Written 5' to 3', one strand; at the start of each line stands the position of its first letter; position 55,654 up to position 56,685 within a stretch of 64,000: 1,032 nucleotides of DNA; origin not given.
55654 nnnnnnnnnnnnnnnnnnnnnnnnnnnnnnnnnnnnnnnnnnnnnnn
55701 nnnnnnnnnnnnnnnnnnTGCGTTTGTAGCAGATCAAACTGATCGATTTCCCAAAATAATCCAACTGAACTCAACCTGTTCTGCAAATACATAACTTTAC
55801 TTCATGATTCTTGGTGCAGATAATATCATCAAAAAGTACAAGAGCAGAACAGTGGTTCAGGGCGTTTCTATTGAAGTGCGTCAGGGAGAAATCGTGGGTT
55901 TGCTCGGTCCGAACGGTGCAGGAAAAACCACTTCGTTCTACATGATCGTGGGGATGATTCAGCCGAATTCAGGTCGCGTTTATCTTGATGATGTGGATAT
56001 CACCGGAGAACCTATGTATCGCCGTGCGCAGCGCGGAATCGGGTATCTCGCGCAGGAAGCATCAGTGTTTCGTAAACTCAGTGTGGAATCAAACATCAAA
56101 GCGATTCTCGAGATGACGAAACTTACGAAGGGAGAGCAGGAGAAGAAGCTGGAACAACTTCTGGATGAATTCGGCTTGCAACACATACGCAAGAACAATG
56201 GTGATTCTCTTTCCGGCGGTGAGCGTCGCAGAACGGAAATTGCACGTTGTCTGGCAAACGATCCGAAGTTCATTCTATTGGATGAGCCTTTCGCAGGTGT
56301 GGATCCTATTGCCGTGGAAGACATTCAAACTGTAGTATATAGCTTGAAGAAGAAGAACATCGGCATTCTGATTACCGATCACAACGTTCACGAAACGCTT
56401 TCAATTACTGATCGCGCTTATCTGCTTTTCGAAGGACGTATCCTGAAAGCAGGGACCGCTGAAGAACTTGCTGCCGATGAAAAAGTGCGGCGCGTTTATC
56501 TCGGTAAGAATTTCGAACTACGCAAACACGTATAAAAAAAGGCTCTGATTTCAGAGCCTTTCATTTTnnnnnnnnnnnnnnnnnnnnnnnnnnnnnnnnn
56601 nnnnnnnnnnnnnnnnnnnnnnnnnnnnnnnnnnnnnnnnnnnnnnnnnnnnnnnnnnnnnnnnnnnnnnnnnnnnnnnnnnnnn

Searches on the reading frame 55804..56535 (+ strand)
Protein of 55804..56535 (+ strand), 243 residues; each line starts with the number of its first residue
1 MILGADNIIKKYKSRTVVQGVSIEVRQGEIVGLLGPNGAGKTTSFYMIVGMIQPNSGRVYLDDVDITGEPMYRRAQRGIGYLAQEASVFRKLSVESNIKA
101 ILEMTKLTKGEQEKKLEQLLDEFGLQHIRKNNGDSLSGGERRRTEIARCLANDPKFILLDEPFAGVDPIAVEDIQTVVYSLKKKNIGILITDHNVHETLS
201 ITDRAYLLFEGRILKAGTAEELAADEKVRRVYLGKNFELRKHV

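Call 29: search_protein_families(library=pfam, proteins=[window:55804-56535:+])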
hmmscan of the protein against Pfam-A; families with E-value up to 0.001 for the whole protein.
window:55804-56535:+ (243 aa): 3 families
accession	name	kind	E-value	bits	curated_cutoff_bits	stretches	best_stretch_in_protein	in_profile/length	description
PF00005.33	ABC_tran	-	1.8e-36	126.2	25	1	19-164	2-137/137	ABC transporter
PF13304.12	AAA_21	-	7.7e-05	23.3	27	0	30-52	1-23/304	AAA domain, putative AbiEii toxin, Type IV TA system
PF12399.14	BCA_ABC_TP_C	-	0.00017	21.5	25.5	1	217-237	6-26/27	Branched-chain amino acid ATP-binding cassette transporter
